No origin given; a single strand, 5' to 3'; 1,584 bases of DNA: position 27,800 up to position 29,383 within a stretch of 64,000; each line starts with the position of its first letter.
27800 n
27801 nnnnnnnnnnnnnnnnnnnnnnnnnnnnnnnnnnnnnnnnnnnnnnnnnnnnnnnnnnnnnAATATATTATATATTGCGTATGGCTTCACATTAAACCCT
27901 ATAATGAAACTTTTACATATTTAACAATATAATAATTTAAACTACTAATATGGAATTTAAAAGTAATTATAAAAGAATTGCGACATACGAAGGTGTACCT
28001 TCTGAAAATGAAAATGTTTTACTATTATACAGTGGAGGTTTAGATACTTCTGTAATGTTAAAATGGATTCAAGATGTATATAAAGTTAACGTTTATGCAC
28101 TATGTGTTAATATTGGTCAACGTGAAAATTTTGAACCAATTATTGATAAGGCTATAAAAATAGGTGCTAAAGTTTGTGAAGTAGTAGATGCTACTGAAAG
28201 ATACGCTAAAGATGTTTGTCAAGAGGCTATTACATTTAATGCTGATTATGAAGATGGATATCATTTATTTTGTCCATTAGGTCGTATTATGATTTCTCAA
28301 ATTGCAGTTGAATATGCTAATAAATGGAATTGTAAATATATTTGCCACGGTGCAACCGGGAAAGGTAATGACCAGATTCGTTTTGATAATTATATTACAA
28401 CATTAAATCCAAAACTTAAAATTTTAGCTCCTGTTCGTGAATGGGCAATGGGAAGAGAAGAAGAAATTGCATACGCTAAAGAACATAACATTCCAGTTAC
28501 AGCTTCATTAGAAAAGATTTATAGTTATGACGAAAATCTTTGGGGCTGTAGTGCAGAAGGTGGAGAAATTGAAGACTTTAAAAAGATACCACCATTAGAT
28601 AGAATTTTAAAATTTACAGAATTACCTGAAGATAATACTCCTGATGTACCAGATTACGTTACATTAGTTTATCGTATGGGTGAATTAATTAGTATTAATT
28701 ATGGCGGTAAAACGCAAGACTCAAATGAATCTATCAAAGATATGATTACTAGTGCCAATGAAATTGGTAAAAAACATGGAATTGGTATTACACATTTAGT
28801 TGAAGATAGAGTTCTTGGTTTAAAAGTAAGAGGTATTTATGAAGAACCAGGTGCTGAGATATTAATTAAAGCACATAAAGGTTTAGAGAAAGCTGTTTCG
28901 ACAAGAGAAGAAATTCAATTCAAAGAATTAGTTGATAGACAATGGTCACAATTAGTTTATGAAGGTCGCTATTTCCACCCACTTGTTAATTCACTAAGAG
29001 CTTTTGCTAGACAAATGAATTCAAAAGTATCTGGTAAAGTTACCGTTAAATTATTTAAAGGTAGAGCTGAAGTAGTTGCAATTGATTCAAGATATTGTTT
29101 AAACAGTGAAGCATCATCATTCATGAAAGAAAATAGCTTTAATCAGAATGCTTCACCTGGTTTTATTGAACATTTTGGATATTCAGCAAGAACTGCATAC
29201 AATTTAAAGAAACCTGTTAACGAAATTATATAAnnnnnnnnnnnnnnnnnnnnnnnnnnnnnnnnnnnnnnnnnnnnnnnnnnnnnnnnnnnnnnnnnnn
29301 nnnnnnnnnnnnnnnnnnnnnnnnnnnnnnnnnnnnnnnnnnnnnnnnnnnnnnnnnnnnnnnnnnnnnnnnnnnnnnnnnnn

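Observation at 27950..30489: Phage-encoded argininosuccinate synthase and lyase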

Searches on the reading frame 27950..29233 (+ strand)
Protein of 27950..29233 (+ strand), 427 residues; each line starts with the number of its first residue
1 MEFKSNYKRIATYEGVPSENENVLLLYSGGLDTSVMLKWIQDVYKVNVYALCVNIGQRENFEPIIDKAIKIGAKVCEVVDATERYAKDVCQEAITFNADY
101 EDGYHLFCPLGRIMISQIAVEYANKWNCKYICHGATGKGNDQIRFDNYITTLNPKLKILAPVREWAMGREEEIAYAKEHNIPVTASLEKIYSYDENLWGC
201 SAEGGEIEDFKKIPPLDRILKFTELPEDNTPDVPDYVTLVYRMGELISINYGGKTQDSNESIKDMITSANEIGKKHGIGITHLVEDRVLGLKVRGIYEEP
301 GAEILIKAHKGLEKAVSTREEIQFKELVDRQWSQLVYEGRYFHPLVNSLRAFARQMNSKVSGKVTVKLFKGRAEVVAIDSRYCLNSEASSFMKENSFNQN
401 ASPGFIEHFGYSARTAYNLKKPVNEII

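Call 3: search_protein_families(library=pfam, proteins=[window:27950-29233:+], max_evalue=0.01)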
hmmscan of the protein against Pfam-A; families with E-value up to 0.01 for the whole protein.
window:27950-29233:+ (427 aa): 3 families
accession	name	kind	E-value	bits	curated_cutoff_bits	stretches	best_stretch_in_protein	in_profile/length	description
PF20979.2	Arginosuc_syn_C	-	7.7e-58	196.1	27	1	191-414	1-217/219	Arginosuccinate synthase C-terminal domain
PF00764.25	Arginosuc_synth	-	6.1e-54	182.9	27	1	23-182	2-162/162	Arginosuccinate synthase N-terminal HUP domain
PF06508.19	QueC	-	3.4e-06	27.1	22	1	23-136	2-121/210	Queuosine biosynthesis protein QueC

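Call 4: search_protein_families(library=ncbifam, proteins=[window:27950-29233:+], max_evalue=0.001)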
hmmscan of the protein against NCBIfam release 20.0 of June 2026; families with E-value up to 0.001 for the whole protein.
window:27950-29233:+ (427 aa): 7 families
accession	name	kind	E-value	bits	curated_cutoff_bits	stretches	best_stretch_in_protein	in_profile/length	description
NF001770.0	PRK00509.1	equivalog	1.4e-127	426.1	334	1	19-418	3-396/401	argininosuccinate synthase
TIGR00032.1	argG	equivalog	1.7e-118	396.4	268.2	1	23-414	2-387/394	argininosuccinate synthase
NF010392.0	PRK13820.1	equivalog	4.4e-108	361.8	512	1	20-420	2-392/395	argininosuccinate synthase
NF003385.0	PRK04527.1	equivalog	2.4e-65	220.7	603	1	20-415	3-391/401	argininosuccinate synthase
NF038212.1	argG_rel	exception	5e-49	167.1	425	1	13-381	7-364/381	argininosuccinate synthase-related protein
NF003779.0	PRK05370.1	equivalog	5.2e-46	157.4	657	1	20-373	11-369/448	argininosuccinate synthase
TIGR00364.1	TIGR00364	equivalog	0.00064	19.3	150.3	0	25-135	3-119/201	7-cyano-7-deazaguanine synthase QueC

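Call 6: search_dna_similar(query=window:27950-29233:+, collection=phages, mode=protein, max_rows=40)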
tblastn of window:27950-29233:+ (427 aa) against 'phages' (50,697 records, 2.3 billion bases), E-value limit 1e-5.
Records with a match: 16; places in all: 16; records where one place covers at least 80% of the query: 12.
Best place of each record, by identity: <60% 16.
By first word of the organism name: Bacteriophage 6; Listeria 4; Staphylococcus 2; Acinetobacter 2; Pseudomonas 1; Salmonella 1.
By host as written in the record: - 8; Listeria monocytogenes 4; Staphylococcus aureus 2; Pseudomonas aeruginosa 1; Homo sapiens 1.
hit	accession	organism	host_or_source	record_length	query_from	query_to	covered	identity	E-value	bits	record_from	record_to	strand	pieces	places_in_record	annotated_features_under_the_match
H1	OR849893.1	Staphylococcus phage SA 1298 Kay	Staphylococcus aureus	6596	13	410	93%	42.1%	1e-90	305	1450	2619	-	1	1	record has no annotation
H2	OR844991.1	Staphylococcus phage SA 1306 Kay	Staphylococcus aureus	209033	13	410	93%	42.1%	2e-90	305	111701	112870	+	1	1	record has no annotation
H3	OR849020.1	Listeria phage LM 4-14-1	Listeria monocytogenes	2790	21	424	95%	39.0%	4e-83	278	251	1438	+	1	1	record has no annotation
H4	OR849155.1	Listeria phage LM 4-14-1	Listeria monocytogenes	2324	27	424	93%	39.6%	8e-84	277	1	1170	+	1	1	record has no annotation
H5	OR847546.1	Listeria phage LM 4-11-1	Listeria monocytogenes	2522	27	424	93%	39.6%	2e-83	277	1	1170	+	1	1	record has no annotation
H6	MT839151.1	Bacteriophage sp.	human fecal samples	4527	14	410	93%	37.8%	1e-74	259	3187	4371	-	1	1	record has no annotation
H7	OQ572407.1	Pseudomonas phage Y5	Pseudomonas aeruginosa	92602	21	418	93%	36.7%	4e-67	237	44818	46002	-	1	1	record has no annotation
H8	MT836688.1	Bacteriophage sp.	human fecal samples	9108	21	410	91%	37.5%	4e-74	257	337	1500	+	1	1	record has no annotation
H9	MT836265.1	Bacteriophage sp.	human fecal samples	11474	8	410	94%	35.5%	2e-70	246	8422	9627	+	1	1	record has no annotation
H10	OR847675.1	Listeria phage LM 4-11-1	Listeria monocytogenes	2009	133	423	68%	40.1%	4e-59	209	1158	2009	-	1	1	record has no annotation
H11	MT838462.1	Bacteriophage sp.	human fecal samples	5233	78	416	75%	35.3%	4e-48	216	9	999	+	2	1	record has no annotation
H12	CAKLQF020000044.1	Acinetobacter phage MD-2021a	not known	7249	23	371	82%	29.3%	9e-28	122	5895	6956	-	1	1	argG: argininosuccinate synthetase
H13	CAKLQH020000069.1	Acinetobacter phage MD-2021a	not known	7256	23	371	82%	29.3%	9e-28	122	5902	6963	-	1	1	argG: argininosuccinate synthetase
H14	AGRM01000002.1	Salmonella enterica subsp. houtenae str. ATCC BAA-1581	Homo sapiens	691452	21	371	82%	27.6%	2e-30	130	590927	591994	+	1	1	argininosuccinate synthase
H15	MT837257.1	Bacteriophage sp.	human fecal samples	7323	7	197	45%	38.7%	2e-30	130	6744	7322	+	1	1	record has no annotation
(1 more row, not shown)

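Call 14: search_protein_families(library=phrogs, proteins=[window:27950-29233:+], max_evalue=0.001)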
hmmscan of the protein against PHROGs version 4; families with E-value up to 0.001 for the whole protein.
window:27950-29233:+ (427 aa): 1 family
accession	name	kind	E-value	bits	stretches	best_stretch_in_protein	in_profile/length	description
phrog_1550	-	moron, auxiliary metabolic gene and host takeover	3.3e-08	33.7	1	17-136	142-261/418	QueC-like queuosine biosynthesis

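Call 15: find_related_loci(query=window:27950-29233:+, collection=viral_contigs, flank=10000)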
Query window:27950-29233:+ (427 aa) in viral_contigs; peptide patterns used: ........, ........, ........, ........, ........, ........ (x = any residue, [..] = any of these).
69 stretches matched a pattern, but none encodes a relative of the query by tblastn (E <= 1e-3).

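Call 25: find_homologous_proteins(query=window:27950-29233:+)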
Query window:27950-29233:+ (427 aa): 8000 proteins with E <= 0.001 among 8000 candidates; the best 120 are listed.
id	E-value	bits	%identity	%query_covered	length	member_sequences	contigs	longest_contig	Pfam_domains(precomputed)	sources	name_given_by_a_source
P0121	4.6e-286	966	98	100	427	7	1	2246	PF06508.20,PF00764.26,PF20979.3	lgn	-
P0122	2.0e-240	816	84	98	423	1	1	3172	PF06508.20,PF00764.26,PF20979.3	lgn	-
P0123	5.0e-225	765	77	99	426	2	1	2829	PF00764.26,PF20979.3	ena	-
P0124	9.8e-214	728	76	98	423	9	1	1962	PF06508.20,PF00764.26,PF20979.3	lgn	-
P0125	1.2e-206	705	74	97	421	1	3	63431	PF00764.26,PF20979.3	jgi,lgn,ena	-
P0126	6.4e-206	702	74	97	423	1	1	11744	PF06508.20,PF00764.26,PF20979.3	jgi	jgi:argininosuccinate synthase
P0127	1.4e-196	672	70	98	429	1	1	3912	PF06508.20,PF00764.26,PF20979.3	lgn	-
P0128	4.3e-196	670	71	97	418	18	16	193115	PF06508.20,PF00764.26,PF20979.3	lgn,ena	-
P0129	2.1e-195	668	70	98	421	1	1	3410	PF00764.26,PF20979.3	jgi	-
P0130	2.2e-195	668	70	98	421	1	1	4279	PF06508.20,PF00764.26,PF20979.3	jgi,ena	jgi:argininosuccinate synthase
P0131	2.8e-194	664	69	98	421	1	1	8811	PF06508.20,PF00764.26,PF20979.3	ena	-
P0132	3.1e-194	664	69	98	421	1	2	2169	PF06508.20,PF00764.26,PF20979.3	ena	-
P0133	4.9e-194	663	69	98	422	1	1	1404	PF06508.20,PF00764.26,PF20979.3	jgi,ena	-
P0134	2.0e-193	661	70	97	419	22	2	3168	PF06508.20,PF00764.26,PF20979.3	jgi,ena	jgi:argininosuccinate synthase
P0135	4.4e-193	660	70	97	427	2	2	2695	PF06508.20,PF00764.26,PF20979.3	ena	-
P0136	8.2e-193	659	71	97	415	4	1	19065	PF06508.20,PF00764.26,PF20979.3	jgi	jgi:argininosuccinate synthase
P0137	1.5e-192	658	69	98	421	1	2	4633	PF06508.20,PF00764.26,PF20979.3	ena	-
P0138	2.9e-192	657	71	97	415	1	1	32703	PF06508.20,PF00764.26,PF20979.3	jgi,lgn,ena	-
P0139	3.7e-192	657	68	98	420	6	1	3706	PF06508.20,PF00764.26,PF20979.3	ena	-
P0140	1.1e-191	656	70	97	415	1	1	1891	PF06508.20,PF00764.26,PF20979.3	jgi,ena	jgi:argininosuccinate synthase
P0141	1.2e-191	655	70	97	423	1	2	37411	PF06508.20,PF00764.26,PF20979.3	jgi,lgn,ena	jgi:argininosuccinate synthase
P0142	1.5e-191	655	71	97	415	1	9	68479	PF06508.20,PF00764.26,PF20979.3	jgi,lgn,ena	-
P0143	1.6e-191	655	70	97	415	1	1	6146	PF06508.20,PF00764.26,PF20979.3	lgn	-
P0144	2.0e-191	655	70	97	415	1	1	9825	PF06508.20,PF00764.26,PF20979.3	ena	-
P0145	2.2e-191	655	70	97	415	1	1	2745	PF06508.20,PF00764.26,PF20979.3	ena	-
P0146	3.0e-191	654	68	98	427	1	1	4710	PF06508.20,PF00764.26,PF20979.3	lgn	-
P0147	3.2e-191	654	70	97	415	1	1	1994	PF06508.20,PF00764.26,PF20979.3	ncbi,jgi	jgi:argininosuccinate synthase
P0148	6.3e-191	653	70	97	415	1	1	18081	PF06508.20,PF00764.26,PF20979.3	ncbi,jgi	jgi:argininosuccinate synthase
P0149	8.0e-191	653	70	97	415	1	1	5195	PF06508.20,PF00764.26,PF20979.3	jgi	jgi:argininosuccinate synthase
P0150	8.9e-191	653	71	97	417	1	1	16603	PF06508.20,PF00764.26,PF20979.3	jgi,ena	jgi:argininosuccinate synthase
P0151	2.3e-190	651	70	97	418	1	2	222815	PF06508.20,PF00764.26,PF20979.3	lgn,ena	-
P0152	4.3e-190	650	71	97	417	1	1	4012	PF06508.20,PF00764.26,PF20979.3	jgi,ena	-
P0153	5.7e-190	650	69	97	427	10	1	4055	PF00764.26,PF20979.3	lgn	-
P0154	4.4e-189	647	67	98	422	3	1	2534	PF00764.26,PF20979.3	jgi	jgi:argininosuccinate synthase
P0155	1.9e-187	642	71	97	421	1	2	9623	PF06508.20,PF00764.26,PF20979.3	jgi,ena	jgi:argininosuccinate synthase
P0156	1.2e-181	623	65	98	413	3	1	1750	PF06508.20,PF00764.26,PF20979.3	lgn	-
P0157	1.3e-181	622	66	98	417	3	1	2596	PF06508.20,PF00764.26,PF20979.3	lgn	-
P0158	4.3e-181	621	67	97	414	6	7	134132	PF00764.26,PF20979.3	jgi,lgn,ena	-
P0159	3.5e-178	611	71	90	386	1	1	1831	PF00764.26,PF20979.3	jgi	jgi:argininosuccinate synthase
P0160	3.8e-177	608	63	97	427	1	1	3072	PF06508.20,PF00764.26,PF20979.3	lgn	-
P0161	1.6e-170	586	84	69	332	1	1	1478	PF06508.20,PF00764.26,PF20979.3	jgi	jgi:argininosuccinate synthase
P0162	9.4e-170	583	60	98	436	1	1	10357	PF00764.26,PF20979.3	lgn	-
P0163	5.5e-163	561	60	99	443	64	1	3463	PF00764.26,PF20979.3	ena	-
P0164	2.1e-162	559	59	98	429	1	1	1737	PF00764.26,PF20979.3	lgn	-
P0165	2.1e-162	559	58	98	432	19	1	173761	PF24167.2,PF00764.26,PF20979.3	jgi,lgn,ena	jgi:argininosuccinate synthase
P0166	3.1e-162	559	61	98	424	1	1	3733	PF00764.26,PF20979.3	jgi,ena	-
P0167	3.0e-161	555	61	99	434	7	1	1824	PF00764.26,PF20979.3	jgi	-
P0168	4.0e-161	555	60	99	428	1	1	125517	PF00764.26,PF20979.3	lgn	-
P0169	2.7e-159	549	57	99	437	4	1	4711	PF00764.26,PF20979.3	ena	-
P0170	2.7e-157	542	59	98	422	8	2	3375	PF00764.26,PF20979.3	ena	-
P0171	3.9e-155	535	56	98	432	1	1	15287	PF00764.26,PF20979.3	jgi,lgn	-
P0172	1.3e-154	533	58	99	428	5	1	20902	PF00764.26,PF20979.3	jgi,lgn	-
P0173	1.6e-151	523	56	99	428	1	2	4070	PF00764.26,PF20979.3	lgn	-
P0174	2.6e-147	509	55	99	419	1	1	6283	PF06508.20,PF00764.26,PF20979.3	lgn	-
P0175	8.1e-146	504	55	99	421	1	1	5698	PF00764.26,PF20979.3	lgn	-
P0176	4.4e-145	502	55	99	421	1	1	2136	PF00764.26,PF20979.3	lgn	-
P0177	9.5e-145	501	54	99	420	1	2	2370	PF06508.20,PF00764.26,PF20979.3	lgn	-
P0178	3.3e-144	499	54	98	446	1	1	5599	PF06508.20,PF00764.26,PF20979.3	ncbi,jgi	-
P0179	2.2e-143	496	54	99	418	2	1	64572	PF00764.26,PF20979.3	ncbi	-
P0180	2.4e-143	496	54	98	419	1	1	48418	PF06508.20,PF00764.26,PF20979.3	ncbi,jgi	-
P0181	2.8e-143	496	54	100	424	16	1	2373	PF00764.26,PF20979.3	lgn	-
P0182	6.2e-143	495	53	98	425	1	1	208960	PF06508.20,PF00764.26,PF20979.3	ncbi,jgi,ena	-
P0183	7.5e-143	495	53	99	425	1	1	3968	PF24167.2,PF00764.26,PF20979.3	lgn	-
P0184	7.7e-143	495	54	100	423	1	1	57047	PF00764.26,PF20979.3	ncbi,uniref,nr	ncbi:argininosuccinate synthase [Rhodohalobacter sulfatireducens]|uniref:Argininosuccinate synthase 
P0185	1.3e-142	494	55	99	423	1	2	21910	PF00764.26,PF20979.3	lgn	-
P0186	1.7e-142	494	54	99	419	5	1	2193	PF06508.20,PF00764.26,PF20979.3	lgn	-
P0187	1.8e-142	493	-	-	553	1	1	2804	PF00764.26,PF20979.3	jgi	jgi:argininosuccinate synthase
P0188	2.7e-142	493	54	100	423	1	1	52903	PF00764.26,PF20979.3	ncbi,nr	ncbi:MAG: argininosuccinate synthase [Balneolaceae bacterium]|nr:argininosuccinate synthase [Balneol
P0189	2.8e-142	493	54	99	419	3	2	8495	PF06508.20,PF00764.26,PF20979.3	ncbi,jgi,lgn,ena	-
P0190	4.9e-142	492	54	100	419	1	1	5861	PF06508.20,PF00764.26,PF20979.3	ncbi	-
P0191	5.5e-142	492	54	100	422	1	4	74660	PF00764.26,PF20979.3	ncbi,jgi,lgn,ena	-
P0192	8.3e-142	491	53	99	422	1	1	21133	PF06508.20,PF00764.26,PF20979.3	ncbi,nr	ncbi:argininosuccinate synthase [Candidatus Peregrinibacteria bacterium]|nr:argininosuccinate syntha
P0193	9.8e-142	491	53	99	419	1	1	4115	PF06508.20,PF00764.26,PF20979.3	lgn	-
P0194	1.2e-141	491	54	99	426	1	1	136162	PF06508.20,PF00764.26,PF20979.3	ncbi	-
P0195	5.5e-141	489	54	100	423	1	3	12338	PF00764.26,PF20979.3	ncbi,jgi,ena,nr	ncbi:MAG: argininosuccinate synthase [Bacteroidetes bacterium]|jgi:argininosuccinate synthase|nr:arg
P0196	9.3e-141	488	53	99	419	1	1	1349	PF00764.26,PF20979.3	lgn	-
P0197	2.0e-140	487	53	99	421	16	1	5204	PF00764.26,PF20979.3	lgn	-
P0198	3.1e-140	486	54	98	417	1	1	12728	PF06508.20,PF00764.26,PF20979.3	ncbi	-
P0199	4.6e-140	486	53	99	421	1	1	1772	PF00764.26,PF20979.3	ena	-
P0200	5.4e-140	485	53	99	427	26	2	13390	PF00764.26,PF20979.3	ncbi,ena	-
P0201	6.4e-140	485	53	99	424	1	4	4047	PF06508.20,PF00764.26,PF20979.3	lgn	-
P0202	6.5e-140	485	53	99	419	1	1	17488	PF00764.26,PF20979.3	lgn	-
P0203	7.8e-140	485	54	97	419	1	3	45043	PF06508.20,PF00764.26,PF20979.3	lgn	-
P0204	9.6e-140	484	53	97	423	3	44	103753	PF06508.20,PF00764.26,PF20979.3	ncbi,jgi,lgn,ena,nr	ncbi:argininosuccinate synthase [Candidatus Peregrinibacteria bacterium CG22_combo_CG10-13_8_21_14_a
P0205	1.0e-139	484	54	100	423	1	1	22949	PF00764.26,PF20979.3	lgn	-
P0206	1.2e-139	484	55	99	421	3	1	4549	PF06508.20,PF00764.26,PF20979.3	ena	-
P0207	1.3e-139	484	53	99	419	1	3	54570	PF00764.26,PF20979.3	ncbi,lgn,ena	-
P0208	3.3e-139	483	53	99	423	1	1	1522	PF00764.26,PF20979.3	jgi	-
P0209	3.4e-139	483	53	100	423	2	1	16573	PF00764.26,PF20979.3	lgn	-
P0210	3.6e-139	483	53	99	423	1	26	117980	PF00764.26,PF20979.3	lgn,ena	-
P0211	4.1e-139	482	54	99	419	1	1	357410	PF00764.26,PF20979.3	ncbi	-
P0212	4.9e-139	482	52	100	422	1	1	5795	PF00764.26,PF20979.3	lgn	-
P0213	5.9e-139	482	53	100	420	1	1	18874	PF00764.26,PF20979.3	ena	-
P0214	7.6e-139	482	53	99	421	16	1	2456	PF06508.20,PF00764.26,PF20979.3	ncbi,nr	ncbi:argininosuccinate synthase [Candidatus Parcubacteria bacterium]|nr:argininosuccinate synthase [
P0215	7.8e-139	481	54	99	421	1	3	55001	PF06508.20,PF00764.26,PF20979.3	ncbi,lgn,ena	-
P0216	9.1e-139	481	53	100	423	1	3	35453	PF00764.26,PF20979.3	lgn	-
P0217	1.1e-138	481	52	99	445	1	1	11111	PF06508.20,PF00764.26,PF20979.3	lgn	-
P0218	1.1e-138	481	53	100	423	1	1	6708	PF00764.26,PF20979.3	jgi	jgi:argininosuccinate synthase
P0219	1.3e-138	481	53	99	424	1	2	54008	PF06508.20,PF00764.26,PF20979.3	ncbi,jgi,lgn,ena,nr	ncbi:MAG: argininosuccinate synthase [Patescibacteria group bacterium]|nr:argininosuccinate synthase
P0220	1.3e-138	481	52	100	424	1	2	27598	PF00764.26,PF20979.3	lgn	-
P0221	1.5e-138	481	53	99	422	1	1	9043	PF06508.20,PF00764.26,PF20979.3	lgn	-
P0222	1.7e-138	480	53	100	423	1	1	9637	PF00764.26,PF20979.3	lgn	-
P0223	1.7e-138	480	54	97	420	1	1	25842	PF06508.20,PF00764.26,PF20979.3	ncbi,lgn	-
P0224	1.8e-138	480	52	99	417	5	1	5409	PF00764.26,PF20979.3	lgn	-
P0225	2.3e-138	480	52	99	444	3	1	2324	PF00764.26,PF20979.3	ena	-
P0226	2.8e-138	480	52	99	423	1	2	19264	PF00764.26,PF20979.3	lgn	-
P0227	3.1e-138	480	51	98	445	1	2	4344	PF00764.26,PF20979.3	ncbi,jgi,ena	-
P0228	3.3e-138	479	55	98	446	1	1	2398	PF00764.26,PF20979.3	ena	-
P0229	4.0e-138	479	53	100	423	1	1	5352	PF00764.26,PF20979.3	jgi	jgi:argininosuccinate synthase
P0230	4.6e-138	479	53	98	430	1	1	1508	PF00764.26,PF20979.3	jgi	-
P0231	5.3e-138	479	52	99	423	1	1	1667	PF00764.26,PF20979.3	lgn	-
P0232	5.6e-138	479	52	99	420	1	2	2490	PF06508.20,PF00764.26,PF20979.3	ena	-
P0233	6.0e-138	479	53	99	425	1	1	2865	PF00764.26,PF20979.3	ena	-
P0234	9.9e-138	478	53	98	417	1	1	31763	PF00764.26,PF20979.3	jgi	-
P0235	1.3e-137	477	53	100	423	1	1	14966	PF00764.26,PF20979.3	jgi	jgi:argininosuccinate synthase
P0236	1.6e-137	477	53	99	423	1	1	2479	PF00764.26,PF20979.3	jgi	jgi:argininosuccinate synthase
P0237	2.0e-137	477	53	97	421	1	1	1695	PF00764.26,PF20979.3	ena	-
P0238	2.1e-137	477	52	100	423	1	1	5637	PF00764.26,PF20979.3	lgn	-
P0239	2.2e-137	477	53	100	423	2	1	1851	PF00764.26,PF20979.3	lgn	-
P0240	2.4e-137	477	52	99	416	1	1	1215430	PF06508.20,PF00764.26,PF20979.3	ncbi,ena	-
